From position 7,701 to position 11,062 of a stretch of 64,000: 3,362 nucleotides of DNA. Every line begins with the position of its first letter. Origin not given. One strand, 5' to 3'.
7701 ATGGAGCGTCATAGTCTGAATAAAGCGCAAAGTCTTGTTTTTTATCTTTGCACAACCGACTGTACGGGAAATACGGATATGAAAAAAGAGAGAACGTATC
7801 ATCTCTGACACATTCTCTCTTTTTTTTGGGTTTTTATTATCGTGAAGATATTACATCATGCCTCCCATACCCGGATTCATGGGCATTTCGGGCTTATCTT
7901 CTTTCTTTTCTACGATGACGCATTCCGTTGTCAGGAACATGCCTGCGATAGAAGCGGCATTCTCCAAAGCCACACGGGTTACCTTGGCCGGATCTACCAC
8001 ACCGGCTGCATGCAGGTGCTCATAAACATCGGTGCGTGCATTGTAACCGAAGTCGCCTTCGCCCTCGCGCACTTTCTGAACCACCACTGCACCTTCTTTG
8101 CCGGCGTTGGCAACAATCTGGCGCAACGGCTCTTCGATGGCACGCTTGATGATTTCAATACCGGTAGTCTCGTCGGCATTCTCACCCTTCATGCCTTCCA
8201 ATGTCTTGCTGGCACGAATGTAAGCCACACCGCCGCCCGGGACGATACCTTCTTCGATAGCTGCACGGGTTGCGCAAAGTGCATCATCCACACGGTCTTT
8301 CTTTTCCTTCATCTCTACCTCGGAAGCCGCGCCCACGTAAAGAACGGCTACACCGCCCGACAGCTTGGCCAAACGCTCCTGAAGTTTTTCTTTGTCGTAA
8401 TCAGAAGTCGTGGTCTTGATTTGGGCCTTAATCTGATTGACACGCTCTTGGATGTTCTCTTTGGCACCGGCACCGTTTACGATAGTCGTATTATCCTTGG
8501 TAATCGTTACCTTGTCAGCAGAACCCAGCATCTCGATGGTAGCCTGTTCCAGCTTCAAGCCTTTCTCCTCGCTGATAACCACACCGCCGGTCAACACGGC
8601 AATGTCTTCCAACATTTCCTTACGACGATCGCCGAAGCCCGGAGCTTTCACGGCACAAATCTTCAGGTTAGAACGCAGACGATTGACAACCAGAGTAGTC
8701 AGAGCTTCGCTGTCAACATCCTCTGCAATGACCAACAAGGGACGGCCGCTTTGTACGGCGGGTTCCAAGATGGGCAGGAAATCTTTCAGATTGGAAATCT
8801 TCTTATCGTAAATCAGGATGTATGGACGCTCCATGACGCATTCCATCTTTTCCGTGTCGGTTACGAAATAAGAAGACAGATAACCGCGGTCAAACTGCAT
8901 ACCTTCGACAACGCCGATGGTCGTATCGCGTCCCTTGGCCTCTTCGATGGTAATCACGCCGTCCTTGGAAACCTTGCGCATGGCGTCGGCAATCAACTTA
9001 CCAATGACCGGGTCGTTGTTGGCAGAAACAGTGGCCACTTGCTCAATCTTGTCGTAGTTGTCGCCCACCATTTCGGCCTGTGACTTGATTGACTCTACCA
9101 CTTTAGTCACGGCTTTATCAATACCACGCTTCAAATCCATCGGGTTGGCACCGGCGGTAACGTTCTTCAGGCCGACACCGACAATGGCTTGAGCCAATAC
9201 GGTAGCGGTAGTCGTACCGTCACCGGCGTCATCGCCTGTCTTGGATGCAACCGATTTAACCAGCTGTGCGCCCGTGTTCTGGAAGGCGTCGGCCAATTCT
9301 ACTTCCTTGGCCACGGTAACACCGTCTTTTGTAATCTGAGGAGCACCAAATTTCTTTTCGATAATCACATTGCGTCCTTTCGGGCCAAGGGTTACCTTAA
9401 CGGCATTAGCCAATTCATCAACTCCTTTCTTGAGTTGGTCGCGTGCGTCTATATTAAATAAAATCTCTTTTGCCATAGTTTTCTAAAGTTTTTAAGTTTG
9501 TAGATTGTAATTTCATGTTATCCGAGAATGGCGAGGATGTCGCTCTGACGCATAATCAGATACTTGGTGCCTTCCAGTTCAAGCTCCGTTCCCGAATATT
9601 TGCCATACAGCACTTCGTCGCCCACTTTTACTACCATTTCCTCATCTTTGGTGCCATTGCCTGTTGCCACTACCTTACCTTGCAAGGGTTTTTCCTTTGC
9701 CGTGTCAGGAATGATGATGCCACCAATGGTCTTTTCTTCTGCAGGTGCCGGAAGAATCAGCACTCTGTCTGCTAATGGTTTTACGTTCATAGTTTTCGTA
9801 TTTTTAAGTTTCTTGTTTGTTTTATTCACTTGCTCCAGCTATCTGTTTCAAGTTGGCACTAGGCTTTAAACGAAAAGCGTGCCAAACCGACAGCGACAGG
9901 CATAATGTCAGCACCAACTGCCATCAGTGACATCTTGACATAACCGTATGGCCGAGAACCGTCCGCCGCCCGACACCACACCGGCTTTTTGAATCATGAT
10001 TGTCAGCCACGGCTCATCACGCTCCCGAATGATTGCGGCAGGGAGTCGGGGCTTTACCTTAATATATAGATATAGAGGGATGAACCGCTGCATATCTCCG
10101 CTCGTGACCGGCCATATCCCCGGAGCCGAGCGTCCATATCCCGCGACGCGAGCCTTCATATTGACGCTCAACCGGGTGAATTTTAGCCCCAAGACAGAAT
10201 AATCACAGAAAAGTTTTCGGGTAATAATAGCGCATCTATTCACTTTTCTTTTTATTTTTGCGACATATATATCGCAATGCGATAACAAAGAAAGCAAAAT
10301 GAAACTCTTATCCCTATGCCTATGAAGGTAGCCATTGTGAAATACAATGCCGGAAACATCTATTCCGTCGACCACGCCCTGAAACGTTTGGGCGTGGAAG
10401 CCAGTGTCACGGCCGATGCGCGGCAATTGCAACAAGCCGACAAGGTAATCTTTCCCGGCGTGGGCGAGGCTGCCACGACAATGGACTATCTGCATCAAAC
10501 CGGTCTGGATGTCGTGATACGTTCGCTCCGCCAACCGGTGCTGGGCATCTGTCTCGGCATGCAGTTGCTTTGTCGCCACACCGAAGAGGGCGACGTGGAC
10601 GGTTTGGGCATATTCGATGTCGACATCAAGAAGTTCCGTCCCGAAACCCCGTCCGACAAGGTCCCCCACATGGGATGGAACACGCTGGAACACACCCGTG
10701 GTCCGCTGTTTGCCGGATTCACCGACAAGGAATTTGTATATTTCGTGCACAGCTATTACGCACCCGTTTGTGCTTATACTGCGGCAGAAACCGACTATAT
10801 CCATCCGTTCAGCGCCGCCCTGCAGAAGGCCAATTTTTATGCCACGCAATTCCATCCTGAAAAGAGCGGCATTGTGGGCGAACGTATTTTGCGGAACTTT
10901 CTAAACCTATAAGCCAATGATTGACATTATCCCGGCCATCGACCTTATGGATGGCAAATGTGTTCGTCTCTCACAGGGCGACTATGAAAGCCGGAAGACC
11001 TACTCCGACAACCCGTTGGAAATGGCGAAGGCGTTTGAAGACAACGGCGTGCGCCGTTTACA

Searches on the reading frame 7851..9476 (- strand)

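Call 15: search_protein_families(library=pfam, proteins=[window:7851-9476:-])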
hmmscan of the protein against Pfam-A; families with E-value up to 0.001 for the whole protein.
window:7851-9476:- (541 aa): 1 family
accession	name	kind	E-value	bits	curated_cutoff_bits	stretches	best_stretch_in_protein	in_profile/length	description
PF00118.29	Cpn60_TCP1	-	1.3e-74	252.2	34.3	1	22-525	1-490/490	TCP-1/cpn60 chaperonin family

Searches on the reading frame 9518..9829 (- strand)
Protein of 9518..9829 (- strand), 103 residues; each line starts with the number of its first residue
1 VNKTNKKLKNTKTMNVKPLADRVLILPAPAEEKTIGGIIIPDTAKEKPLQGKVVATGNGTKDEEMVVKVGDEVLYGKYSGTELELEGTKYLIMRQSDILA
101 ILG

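Call 15: search_protein_families(library=pfam, proteins=[window:9518-9829:-])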
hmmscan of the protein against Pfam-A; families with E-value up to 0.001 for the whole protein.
window:9518-9829:- (103 aa): 1 family
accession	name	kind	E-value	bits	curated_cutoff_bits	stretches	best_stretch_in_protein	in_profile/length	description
PF00166.26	Cpn10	-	1.7e-30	105.3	21.1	1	15-101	1-92/93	Chaperonin 10 Kd subunit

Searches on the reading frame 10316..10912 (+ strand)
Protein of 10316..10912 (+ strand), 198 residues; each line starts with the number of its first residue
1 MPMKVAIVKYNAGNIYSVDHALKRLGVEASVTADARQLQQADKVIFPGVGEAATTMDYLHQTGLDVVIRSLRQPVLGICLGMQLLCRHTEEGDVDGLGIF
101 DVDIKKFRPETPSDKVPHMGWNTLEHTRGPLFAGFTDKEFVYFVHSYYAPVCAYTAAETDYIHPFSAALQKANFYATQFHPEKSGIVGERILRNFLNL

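Call 15: search_protein_families(library=pfam, proteins=[window:10316-10912:+])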
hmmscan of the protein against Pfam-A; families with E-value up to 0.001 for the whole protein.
window:10316-10912:+ (198 aa): 3 families
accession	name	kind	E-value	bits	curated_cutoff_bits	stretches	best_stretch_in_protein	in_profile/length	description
PF00117.34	GATase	-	6.7e-19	68.7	22.8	1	11-196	6-187/190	Glutamine amidotransferase class-I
PF01174.25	SNO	-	2.4e-11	44.3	27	1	13-106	6-102/188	SNO glutamine amidotransferase family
PF07685.20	GATase_3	-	2.3e-09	37.6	27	1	4-105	1-116/196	CobB/CobQ-like glutamine amidotransferase domain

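Call 44: find_encoding_contigs(protein=window:10316-10912:+, flank=2500, max_places=10)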
Protein window:10316-10912:+ (198 aa): 7 contigs read that carry it; 3 places shown.
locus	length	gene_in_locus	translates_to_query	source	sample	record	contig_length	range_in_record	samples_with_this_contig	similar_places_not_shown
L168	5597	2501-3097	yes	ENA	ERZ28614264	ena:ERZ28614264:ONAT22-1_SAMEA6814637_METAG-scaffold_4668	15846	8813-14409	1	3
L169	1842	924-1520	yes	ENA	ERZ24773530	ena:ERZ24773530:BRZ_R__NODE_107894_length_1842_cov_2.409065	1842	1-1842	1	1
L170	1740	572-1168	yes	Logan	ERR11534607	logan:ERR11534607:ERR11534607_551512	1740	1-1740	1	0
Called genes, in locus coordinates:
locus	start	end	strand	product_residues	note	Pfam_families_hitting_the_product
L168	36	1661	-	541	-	PF00118:Cpn60_TCP1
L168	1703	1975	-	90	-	PF00166:Cpn10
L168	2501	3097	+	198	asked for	PF00117:GATase, PF07685:GATase_3, PF01174:SNO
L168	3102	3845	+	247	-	PF00977:His_biosynth, PF01180:DHO_dh (faint)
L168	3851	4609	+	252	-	PF00977:His_biosynth, PF01207:Dus (faint), PF02581:TMP-TENI (faint), PF03060:NMO (faint)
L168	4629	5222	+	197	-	PF01502:PRA-CH, PF01503:PRA-PH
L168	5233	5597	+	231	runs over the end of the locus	PF00005:ABC_tran, PF13304:AAA_21 (faint)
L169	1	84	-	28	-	?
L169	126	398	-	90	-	PF00166:Cpn10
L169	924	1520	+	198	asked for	PF00117:GATase, PF07685:GATase_3, PF01174:SNO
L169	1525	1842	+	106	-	?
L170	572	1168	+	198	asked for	PF00117:GATase, PF07685:GATase_3, PF01174:SNO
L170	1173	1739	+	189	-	?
